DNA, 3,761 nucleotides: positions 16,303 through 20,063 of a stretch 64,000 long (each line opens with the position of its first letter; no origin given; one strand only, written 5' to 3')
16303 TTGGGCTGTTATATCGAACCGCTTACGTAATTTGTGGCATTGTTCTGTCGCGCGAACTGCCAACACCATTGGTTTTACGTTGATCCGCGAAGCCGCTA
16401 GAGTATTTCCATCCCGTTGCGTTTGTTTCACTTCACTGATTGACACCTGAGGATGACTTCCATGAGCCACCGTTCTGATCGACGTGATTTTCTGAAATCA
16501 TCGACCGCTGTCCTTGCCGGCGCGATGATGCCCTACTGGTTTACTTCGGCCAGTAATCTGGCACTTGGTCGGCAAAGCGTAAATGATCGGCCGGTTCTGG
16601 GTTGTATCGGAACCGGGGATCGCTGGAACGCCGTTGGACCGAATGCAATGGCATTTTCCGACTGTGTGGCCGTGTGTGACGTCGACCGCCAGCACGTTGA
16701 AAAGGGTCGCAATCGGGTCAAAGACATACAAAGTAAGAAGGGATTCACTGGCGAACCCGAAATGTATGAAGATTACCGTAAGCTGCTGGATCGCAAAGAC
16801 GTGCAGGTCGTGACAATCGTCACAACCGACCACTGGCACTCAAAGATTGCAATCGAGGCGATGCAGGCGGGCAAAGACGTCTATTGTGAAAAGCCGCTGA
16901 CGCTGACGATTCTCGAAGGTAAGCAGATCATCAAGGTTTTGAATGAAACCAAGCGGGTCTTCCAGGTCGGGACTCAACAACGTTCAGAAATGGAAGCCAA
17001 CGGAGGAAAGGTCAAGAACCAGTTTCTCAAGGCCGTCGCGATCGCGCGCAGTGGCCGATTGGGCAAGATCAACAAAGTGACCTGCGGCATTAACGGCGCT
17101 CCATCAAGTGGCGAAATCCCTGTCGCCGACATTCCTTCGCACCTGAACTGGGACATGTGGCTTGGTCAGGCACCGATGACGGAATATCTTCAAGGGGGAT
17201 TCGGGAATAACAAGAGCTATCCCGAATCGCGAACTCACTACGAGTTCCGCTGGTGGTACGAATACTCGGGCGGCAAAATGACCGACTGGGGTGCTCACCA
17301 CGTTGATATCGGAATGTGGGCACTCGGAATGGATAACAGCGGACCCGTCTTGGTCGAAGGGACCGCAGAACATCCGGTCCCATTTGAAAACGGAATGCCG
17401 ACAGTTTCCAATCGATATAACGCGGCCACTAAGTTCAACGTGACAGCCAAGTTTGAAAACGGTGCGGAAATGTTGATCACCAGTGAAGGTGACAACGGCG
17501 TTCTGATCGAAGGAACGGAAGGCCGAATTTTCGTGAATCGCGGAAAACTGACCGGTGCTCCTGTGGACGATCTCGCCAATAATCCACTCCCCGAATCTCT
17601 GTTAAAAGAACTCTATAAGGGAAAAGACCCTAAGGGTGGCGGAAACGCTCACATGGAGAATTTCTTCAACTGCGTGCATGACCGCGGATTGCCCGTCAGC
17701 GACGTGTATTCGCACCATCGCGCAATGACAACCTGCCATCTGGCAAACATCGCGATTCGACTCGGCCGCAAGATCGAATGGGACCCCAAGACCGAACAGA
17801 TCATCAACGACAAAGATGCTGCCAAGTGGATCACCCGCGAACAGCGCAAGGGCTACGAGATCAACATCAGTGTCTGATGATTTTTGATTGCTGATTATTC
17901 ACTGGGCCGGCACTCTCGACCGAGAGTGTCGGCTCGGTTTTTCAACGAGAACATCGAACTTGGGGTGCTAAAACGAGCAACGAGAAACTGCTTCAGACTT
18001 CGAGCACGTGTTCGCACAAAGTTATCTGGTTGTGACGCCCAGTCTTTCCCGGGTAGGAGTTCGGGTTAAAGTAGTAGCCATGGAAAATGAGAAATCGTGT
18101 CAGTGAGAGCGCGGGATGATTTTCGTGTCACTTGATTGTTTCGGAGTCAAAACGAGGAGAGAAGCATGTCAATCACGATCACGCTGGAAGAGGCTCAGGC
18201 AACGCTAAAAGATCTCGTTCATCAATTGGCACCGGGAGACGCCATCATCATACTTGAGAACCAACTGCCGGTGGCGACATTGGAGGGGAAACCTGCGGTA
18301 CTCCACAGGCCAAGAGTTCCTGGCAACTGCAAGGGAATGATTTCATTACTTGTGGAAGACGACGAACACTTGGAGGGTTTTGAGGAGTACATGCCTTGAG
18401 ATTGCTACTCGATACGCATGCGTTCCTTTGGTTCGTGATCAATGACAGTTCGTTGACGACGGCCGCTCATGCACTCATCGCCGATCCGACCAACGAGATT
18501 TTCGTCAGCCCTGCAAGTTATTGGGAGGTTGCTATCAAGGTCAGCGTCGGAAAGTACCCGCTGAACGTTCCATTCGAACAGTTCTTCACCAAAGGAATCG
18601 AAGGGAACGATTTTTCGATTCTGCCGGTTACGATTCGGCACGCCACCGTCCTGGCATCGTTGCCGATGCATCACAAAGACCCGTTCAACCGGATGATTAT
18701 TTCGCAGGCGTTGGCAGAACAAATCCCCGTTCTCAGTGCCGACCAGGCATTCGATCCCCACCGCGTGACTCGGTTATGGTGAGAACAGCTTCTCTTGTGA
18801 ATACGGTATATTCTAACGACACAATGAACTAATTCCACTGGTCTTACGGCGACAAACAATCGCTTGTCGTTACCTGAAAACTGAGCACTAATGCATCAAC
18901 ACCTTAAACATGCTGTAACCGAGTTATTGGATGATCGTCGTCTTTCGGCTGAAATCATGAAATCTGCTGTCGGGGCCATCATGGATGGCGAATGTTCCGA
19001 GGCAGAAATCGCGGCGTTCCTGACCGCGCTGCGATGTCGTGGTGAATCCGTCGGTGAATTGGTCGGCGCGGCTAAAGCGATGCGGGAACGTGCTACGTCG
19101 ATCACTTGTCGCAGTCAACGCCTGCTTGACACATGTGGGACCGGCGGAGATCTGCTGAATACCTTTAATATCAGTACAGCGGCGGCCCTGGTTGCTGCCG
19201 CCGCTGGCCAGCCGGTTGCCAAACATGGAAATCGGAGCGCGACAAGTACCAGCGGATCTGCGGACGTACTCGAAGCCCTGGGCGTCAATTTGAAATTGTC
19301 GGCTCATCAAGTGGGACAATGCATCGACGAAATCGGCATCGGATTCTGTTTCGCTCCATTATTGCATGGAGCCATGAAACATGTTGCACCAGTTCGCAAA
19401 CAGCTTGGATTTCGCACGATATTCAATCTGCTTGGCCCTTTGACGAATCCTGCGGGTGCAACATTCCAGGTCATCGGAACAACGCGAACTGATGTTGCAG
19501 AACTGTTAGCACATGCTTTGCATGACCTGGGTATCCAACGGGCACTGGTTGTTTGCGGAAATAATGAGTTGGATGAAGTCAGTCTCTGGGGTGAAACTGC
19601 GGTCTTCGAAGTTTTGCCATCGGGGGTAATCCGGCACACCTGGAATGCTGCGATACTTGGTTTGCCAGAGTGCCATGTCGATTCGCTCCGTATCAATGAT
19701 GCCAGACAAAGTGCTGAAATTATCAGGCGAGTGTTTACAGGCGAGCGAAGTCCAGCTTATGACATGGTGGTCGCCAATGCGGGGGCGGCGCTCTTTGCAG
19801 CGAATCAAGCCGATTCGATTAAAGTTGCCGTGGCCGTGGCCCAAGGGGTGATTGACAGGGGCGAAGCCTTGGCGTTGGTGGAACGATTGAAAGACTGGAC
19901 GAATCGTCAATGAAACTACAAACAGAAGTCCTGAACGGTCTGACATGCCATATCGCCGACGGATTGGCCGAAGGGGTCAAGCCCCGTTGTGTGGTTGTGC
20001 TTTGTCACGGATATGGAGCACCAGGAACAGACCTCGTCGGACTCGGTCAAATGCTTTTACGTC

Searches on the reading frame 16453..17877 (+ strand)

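Call 85: search_protein_families(library=pfam, proteins=[window:16453-17877:+], max_evalue=0.00001)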
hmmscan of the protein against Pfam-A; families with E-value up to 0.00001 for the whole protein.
window:16453-17877:+ (474 aa): 2 families
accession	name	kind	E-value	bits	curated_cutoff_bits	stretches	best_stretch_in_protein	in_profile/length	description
PF19051.5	GFO_IDH_MocA_C2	-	1.5e-24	87.4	23.3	1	222-469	43-253/254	Oxidoreductase family, C-terminal alpha/beta domain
PF01408.29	GFO_IDH_MocA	-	2e-15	58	24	1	82-173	39-119/120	Oxidoreductase family, NAD-binding Rossmann fold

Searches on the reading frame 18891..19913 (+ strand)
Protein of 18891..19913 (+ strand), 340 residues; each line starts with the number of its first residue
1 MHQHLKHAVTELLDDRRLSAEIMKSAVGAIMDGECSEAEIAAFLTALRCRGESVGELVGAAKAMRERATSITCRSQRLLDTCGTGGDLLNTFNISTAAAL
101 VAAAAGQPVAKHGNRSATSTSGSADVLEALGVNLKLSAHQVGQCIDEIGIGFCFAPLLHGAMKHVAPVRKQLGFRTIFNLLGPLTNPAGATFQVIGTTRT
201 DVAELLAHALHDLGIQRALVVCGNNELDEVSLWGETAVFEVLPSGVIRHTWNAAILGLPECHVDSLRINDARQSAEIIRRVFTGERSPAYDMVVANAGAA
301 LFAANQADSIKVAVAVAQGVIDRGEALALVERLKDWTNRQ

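Call 85: search_protein_families(library=pfam, proteins=[window:18891-19913:+], max_evalue=0.00001)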
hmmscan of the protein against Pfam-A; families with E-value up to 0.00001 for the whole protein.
window:18891-19913:+ (340 aa): 2 families
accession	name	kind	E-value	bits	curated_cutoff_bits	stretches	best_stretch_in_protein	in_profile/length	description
PF00591.27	Glycos_transf_3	-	3.2e-86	289.5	27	1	76-327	2-253/253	Glycosyl transferase family, a/b domain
PF02885.22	Glycos_trans_3N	-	3.2e-20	72.1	26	1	7-68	2-63/63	Glycosyl transferase family, helical bundle domain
